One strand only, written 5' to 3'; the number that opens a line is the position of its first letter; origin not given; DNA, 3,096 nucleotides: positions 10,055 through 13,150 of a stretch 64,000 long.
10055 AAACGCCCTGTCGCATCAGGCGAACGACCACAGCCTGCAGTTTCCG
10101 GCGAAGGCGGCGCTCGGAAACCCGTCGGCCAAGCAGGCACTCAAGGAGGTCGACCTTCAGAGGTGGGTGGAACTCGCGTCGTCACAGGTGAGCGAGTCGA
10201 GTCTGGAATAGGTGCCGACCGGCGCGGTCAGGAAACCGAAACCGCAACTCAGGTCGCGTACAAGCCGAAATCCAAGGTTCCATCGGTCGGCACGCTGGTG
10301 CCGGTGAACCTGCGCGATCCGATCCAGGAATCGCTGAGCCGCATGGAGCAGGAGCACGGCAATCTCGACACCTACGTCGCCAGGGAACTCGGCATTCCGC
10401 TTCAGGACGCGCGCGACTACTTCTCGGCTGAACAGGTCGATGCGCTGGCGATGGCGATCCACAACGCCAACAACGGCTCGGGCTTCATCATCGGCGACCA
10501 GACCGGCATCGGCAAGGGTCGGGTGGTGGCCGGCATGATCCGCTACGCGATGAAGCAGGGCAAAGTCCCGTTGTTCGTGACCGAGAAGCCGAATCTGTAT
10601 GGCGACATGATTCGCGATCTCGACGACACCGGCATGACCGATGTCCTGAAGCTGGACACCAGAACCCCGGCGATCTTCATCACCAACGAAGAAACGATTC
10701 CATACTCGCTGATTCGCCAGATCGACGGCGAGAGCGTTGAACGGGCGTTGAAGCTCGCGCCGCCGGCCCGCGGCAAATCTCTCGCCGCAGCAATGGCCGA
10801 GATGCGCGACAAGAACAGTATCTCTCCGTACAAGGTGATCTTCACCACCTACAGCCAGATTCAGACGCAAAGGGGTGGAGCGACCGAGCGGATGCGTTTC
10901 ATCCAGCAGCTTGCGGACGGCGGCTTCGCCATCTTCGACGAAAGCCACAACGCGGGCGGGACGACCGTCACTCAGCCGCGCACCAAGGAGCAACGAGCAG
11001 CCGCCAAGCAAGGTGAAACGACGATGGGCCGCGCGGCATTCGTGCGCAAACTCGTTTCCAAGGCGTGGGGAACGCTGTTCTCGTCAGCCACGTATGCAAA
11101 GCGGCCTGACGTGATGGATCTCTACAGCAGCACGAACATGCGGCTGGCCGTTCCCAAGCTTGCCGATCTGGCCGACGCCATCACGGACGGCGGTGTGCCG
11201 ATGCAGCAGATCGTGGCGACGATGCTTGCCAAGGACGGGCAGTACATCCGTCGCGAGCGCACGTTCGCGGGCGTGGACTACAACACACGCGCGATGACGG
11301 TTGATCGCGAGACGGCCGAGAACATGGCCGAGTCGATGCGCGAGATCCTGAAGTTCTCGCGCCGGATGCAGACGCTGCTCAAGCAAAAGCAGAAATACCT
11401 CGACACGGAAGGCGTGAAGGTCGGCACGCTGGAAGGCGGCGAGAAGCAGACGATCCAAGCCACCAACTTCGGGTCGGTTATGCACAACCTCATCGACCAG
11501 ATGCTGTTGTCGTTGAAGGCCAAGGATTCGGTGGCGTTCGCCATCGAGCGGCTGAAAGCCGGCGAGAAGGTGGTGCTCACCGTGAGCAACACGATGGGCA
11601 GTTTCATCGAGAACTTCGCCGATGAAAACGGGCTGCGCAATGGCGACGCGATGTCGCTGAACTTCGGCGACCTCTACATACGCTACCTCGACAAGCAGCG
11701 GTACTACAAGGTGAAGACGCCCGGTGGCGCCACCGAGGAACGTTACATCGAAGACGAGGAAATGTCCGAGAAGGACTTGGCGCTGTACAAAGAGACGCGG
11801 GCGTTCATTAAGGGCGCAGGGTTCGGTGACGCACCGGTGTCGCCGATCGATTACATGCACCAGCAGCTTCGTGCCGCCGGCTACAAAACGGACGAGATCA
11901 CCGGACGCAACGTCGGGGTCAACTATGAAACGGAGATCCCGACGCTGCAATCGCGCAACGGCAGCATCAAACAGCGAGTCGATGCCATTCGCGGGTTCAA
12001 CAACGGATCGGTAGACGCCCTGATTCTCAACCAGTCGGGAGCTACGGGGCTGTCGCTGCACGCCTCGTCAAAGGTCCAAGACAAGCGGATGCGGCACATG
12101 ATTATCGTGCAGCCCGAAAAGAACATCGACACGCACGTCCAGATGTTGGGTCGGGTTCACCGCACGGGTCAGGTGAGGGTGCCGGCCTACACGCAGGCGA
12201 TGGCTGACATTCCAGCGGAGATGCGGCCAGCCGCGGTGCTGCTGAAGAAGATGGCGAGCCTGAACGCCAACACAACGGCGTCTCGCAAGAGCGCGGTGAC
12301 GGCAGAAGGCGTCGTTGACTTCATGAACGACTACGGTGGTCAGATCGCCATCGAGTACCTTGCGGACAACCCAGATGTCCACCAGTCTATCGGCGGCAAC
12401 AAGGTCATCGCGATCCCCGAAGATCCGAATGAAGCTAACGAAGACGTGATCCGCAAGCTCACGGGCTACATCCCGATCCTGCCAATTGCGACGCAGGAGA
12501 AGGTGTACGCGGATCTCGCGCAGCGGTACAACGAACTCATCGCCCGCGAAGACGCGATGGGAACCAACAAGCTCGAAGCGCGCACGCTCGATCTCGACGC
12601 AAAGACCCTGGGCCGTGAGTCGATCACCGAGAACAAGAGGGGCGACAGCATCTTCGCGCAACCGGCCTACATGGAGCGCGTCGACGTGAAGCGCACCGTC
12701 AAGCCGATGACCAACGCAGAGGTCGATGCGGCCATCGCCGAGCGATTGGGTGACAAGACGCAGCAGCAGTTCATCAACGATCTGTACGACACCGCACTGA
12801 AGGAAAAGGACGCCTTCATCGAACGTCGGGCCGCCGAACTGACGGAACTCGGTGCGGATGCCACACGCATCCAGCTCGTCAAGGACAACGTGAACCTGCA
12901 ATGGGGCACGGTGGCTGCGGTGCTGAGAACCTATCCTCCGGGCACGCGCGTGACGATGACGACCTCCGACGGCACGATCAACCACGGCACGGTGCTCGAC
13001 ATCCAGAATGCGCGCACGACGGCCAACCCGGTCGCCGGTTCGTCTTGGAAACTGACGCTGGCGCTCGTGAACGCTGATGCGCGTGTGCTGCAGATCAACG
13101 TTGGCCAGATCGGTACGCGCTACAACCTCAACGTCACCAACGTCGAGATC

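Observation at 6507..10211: Six SD-preceded, high-GC3 small ORFs nested in the +1 frame inside the low-complexity linkers of the 4067-aa ORF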

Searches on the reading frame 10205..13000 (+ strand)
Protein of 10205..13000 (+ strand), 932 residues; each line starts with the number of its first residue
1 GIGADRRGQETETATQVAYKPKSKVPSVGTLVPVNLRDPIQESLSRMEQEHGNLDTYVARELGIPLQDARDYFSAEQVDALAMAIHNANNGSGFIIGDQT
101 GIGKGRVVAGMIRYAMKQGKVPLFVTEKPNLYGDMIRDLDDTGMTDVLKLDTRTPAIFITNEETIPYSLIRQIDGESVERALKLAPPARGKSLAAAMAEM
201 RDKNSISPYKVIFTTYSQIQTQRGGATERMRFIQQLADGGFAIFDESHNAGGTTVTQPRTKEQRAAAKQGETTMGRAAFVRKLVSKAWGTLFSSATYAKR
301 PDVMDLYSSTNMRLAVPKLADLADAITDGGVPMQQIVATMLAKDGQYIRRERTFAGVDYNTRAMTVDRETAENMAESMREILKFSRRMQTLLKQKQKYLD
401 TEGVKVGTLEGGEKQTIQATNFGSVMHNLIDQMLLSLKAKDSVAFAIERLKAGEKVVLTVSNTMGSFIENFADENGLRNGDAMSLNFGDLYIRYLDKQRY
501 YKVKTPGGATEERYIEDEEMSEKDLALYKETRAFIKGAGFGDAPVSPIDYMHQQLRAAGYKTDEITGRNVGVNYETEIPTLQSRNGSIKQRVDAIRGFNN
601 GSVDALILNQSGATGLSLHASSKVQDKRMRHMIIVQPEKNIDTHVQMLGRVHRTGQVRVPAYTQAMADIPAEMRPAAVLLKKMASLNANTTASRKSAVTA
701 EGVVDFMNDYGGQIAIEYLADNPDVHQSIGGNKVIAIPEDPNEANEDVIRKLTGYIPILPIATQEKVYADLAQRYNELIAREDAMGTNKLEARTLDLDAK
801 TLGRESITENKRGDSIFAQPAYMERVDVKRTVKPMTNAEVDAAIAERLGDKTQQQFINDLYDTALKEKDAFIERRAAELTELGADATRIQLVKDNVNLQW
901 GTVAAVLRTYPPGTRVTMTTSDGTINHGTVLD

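Call 30: search_protein_families(library=phrogs, proteins=[window:10205-13000:+], max_evalue=0.001)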
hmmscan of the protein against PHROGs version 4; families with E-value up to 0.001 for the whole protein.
window:10205-13000:+ (932 aa): 2 families
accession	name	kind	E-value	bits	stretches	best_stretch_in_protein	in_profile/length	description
phrog_14770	-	unknown function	1.3e-27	96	1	74-857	1325-1988/3427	-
phrog_16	-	DNA, RNA and nucleotide metabolism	8.2e-05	22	0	553-656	510-588/986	DNA helicase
